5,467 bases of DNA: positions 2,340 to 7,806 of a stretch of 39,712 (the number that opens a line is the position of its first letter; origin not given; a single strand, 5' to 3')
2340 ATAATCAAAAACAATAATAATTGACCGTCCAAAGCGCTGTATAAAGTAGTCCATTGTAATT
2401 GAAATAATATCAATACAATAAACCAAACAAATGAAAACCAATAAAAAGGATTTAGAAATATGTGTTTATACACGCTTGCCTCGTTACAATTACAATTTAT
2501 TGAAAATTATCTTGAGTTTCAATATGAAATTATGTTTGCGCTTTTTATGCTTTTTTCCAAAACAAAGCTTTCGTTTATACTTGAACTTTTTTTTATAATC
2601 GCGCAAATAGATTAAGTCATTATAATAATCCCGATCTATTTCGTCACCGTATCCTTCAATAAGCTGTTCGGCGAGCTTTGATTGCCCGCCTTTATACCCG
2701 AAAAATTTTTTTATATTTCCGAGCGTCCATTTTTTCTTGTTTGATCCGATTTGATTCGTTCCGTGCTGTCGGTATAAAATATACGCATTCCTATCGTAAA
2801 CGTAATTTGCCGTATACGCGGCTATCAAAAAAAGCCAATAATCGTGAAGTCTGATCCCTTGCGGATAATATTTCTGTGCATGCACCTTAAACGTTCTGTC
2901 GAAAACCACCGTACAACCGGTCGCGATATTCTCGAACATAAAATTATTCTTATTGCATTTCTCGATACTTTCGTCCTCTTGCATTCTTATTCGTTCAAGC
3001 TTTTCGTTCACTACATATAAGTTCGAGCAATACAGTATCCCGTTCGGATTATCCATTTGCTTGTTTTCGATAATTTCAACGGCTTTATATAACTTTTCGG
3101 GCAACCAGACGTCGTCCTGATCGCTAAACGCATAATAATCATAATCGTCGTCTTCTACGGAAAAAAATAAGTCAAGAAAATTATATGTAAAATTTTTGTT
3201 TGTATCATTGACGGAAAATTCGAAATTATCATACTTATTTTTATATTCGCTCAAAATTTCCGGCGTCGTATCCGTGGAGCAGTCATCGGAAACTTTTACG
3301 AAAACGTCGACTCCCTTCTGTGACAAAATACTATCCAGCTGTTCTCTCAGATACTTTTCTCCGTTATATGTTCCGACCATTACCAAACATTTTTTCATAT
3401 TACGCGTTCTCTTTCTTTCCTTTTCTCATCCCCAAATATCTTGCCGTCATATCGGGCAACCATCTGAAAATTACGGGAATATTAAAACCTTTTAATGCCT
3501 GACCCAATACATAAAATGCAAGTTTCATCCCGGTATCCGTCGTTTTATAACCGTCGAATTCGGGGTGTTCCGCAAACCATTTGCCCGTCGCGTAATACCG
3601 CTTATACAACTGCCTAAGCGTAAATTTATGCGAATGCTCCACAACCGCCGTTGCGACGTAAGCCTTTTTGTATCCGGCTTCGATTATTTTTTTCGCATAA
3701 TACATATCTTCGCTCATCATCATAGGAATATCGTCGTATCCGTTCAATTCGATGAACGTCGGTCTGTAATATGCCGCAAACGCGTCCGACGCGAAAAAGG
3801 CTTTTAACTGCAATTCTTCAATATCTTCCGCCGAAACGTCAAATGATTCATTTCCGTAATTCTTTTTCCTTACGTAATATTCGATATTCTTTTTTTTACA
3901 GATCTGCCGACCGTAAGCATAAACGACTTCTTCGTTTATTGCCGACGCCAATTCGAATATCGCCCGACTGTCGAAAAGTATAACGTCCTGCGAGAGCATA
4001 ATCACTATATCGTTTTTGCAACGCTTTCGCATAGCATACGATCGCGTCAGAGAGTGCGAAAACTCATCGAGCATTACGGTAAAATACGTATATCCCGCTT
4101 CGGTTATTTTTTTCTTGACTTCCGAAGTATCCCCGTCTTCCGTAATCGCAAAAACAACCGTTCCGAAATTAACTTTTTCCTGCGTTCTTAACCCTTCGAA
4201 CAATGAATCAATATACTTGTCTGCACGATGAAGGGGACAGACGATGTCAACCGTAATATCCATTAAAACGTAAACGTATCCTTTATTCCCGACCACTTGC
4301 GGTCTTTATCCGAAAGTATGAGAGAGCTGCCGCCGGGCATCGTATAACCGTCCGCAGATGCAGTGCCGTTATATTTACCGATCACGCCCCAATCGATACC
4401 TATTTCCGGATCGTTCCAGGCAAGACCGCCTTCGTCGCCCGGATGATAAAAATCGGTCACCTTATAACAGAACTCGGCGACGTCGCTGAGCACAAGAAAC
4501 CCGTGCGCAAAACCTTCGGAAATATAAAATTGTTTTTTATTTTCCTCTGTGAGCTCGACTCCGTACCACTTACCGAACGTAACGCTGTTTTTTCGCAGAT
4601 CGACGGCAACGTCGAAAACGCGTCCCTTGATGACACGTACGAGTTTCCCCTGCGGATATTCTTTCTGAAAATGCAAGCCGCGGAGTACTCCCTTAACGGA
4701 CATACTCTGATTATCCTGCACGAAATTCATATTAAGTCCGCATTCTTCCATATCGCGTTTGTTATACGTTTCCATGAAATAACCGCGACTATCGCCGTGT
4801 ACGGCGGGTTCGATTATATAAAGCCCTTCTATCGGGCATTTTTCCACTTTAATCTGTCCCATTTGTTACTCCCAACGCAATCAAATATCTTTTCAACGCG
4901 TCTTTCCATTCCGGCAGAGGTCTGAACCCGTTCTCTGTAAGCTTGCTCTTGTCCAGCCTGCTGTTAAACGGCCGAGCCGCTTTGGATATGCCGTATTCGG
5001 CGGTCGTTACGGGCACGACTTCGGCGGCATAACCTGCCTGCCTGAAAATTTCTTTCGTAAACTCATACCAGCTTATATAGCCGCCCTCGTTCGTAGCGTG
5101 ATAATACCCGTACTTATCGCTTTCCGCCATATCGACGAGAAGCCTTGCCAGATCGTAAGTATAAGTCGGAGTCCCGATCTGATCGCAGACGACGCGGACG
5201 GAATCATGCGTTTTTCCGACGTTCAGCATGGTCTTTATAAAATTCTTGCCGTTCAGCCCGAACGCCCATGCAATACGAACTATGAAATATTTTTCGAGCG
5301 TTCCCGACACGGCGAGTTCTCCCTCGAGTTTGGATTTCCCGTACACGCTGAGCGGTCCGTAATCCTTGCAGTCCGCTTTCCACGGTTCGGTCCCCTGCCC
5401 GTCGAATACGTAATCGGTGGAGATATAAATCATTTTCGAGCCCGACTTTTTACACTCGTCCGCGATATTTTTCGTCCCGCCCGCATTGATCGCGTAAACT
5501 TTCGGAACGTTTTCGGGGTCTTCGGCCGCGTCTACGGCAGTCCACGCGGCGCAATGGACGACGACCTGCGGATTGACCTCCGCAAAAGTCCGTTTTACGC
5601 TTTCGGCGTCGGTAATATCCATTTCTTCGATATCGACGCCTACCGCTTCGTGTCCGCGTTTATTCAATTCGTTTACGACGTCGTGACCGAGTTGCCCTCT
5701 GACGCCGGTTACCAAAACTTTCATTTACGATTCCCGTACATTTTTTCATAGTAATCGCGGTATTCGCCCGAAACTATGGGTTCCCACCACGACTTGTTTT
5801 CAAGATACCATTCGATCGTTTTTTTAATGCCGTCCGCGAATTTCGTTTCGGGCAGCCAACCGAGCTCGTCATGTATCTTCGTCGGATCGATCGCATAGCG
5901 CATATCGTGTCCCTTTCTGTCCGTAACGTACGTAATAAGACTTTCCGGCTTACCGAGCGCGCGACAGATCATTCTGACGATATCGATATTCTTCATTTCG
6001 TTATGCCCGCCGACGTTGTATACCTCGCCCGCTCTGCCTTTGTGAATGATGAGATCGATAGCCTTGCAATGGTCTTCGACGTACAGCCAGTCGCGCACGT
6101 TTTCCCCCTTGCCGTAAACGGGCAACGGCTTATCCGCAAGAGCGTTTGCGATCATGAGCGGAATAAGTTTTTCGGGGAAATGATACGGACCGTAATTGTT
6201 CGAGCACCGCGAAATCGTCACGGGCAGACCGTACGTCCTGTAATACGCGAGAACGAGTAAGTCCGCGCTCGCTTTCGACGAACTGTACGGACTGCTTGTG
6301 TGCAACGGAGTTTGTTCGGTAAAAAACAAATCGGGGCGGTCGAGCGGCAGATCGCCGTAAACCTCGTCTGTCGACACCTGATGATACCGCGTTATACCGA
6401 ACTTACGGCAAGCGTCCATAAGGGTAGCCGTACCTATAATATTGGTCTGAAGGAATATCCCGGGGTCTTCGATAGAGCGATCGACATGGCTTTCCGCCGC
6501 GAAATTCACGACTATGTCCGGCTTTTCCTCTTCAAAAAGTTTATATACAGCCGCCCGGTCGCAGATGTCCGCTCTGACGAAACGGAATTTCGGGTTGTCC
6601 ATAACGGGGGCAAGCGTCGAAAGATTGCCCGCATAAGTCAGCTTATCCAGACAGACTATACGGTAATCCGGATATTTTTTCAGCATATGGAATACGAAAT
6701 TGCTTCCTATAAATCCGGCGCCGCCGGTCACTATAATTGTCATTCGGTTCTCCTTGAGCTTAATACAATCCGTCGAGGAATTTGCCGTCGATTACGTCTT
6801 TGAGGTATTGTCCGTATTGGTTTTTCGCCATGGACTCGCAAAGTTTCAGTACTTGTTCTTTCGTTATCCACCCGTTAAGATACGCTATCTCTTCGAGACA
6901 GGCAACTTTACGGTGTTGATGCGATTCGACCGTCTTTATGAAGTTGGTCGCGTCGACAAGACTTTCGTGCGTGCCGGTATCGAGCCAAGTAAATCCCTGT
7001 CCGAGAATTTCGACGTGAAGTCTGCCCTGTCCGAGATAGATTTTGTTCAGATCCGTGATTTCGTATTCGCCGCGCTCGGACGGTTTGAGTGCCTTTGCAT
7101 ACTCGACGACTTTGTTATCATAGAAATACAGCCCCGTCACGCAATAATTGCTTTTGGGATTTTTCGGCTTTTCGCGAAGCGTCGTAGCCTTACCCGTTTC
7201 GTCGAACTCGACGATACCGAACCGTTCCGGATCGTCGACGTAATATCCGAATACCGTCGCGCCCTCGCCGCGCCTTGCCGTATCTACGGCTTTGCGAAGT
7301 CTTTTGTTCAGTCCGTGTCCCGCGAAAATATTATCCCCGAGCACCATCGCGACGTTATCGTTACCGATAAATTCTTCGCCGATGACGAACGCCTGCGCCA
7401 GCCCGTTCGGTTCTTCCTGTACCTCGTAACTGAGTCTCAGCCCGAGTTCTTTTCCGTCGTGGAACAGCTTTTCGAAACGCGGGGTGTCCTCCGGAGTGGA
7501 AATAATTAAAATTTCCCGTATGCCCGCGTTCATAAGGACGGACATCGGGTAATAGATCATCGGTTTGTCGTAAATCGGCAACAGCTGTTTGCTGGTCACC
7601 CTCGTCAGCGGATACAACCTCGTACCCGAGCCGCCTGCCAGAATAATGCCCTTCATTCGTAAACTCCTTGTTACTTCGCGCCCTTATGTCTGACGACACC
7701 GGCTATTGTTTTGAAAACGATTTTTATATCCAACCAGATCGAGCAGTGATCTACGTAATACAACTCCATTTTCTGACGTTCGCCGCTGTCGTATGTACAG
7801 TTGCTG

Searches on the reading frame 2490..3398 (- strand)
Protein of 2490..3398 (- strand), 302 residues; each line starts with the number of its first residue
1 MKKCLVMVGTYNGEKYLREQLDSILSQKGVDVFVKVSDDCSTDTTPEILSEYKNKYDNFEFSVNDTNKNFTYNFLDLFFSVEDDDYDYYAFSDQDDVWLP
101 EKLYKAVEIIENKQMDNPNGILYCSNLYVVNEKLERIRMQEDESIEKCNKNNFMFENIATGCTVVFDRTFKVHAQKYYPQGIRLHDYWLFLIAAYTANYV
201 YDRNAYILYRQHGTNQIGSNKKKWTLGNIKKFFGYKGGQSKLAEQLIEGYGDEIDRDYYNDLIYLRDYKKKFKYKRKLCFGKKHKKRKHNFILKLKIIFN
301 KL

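Call 11: search_protein_families(library=pfam, proteins=[window:2490-3398:-])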
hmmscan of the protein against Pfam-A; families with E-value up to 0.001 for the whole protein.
window:2490-3398:- (302 aa): 2 families
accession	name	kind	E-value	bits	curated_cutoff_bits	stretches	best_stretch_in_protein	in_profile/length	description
PF00535.33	Glycos_transf_2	-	1.7e-18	67.5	23.3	1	6-132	2-125/168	Glycosyl transferase family 2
PF13641.12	Glyco_tranf_2_3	-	1.5e-05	25.5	27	1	4-117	3-118/230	Glycosyltransferase like family 2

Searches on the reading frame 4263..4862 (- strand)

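Call 11: search_protein_families(library=pfam, proteins=[window:4263-4862:-])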
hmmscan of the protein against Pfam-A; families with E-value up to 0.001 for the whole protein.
window:4263-4862:- (199 aa): 1 family
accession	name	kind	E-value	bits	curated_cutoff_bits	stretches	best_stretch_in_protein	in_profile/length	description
PF00908.23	dTDP_sugar_isom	-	4.1e-73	245.1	27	1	9-194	2-167/168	dTDP-4-dehydrorhamnose 3,5-epimerase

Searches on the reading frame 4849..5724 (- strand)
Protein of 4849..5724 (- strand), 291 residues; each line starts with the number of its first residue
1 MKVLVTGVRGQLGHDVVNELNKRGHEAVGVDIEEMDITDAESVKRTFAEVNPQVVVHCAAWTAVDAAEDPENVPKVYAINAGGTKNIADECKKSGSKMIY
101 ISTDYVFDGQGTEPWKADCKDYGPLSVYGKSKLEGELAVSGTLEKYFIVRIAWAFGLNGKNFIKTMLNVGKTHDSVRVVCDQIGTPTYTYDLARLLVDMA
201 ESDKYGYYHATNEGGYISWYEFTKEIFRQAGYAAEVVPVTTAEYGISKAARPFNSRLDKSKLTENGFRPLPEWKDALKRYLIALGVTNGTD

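Call 11: search_protein_families(library=pfam, proteins=[window:4849-5724:-])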
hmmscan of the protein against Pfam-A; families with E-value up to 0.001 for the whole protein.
window:4849-5724:- (291 aa): 7 families
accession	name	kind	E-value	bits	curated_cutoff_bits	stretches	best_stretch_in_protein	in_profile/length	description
PF04321.23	RmlD_sub_bind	-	3.7e-93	312.2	27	1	1-281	1-282/287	RmlD substrate binding domain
PF01370.27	Epimerase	-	1.6e-24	87.1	20.9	1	3-167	1-190/240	NAD dependent epimerase/dehydratase family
PF16363.11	GDP_Man_Dehyd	-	1.7e-15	57.7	27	1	32-146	56-171/332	GDP-mannose 4,6 dehydratase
PF02719.21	Polysacc_synt_2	-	5.2e-10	39.4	20.2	1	36-105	62-130/293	Polysaccharide biosynthesis protein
PF01073.25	3Beta_HSD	-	5.5e-08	32.6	22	1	30-136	46-154/280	3-beta hydroxysteroid dehydrogenase/isomerase family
PF07993.18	NAD_binding_4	-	8.9e-06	25.5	20.1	1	40-143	79-192/258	Male sterility protein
PF13460.12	NAD_binding_10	-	0.00028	21.3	27.2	0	27-154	38-146/184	NAD(P)H-binding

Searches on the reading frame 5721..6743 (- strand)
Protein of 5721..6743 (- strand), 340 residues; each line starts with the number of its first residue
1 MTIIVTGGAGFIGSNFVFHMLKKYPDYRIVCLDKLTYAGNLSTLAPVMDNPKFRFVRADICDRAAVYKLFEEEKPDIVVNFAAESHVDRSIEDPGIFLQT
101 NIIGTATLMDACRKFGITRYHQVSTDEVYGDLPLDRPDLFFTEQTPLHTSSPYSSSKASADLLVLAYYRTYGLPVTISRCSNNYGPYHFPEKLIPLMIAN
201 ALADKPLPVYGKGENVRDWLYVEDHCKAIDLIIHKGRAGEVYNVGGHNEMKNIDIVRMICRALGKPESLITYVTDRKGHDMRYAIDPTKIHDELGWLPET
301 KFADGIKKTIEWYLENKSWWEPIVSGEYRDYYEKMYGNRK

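Call 11: search_protein_families(library=pfam, proteins=[window:5721-6743:-])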
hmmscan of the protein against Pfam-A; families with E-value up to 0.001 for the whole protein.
window:5721-6743:- (340 aa): 7 families
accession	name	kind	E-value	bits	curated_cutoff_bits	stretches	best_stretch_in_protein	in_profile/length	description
PF16363.11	GDP_Man_Dehyd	-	4.4e-89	299.7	27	1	4-309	1-332/332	GDP-mannose 4,6 dehydratase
PF01370.27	Epimerase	-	2.4e-71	240.4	20.9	1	3-245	1-240/240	NAD dependent epimerase/dehydratase family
PF01073.25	3Beta_HSD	-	2.7e-15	56.6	22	1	4-228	1-224/280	3-beta hydroxysteroid dehydrogenase/isomerase family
PF02719.21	Polysacc_synt_2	-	7.2e-15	55.4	20.2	1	3-127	1-130/293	Polysaccharide biosynthesis protein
PF07993.18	NAD_binding_4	-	1.3e-13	51.1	20.1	1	73-182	87-206/258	Male sterility protein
PF04321.23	RmlD_sub_bind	-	2.6e-13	50.2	27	1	1-263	1-231/287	RmlD substrate binding domain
PF13460.12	NAD_binding_10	-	0.00089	19.6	27.2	0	39-136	27-109/184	NAD(P)H-binding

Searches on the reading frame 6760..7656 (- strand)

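Call 11: search_protein_families(library=pfam, proteins=[window:6760-7656:-])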
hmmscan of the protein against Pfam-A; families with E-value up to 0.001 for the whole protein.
window:6760-7656:- (298 aa): 2 families
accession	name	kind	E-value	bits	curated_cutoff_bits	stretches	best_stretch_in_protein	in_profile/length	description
PF00483.29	NTP_transferase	-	4e-77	259.6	21.2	1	2-241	1-243/245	Nucleotidyl transferase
PF12804.13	NTP_transf_3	-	1.4e-09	38.8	27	1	3-127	1-114/160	MobA-like NTP transferase domain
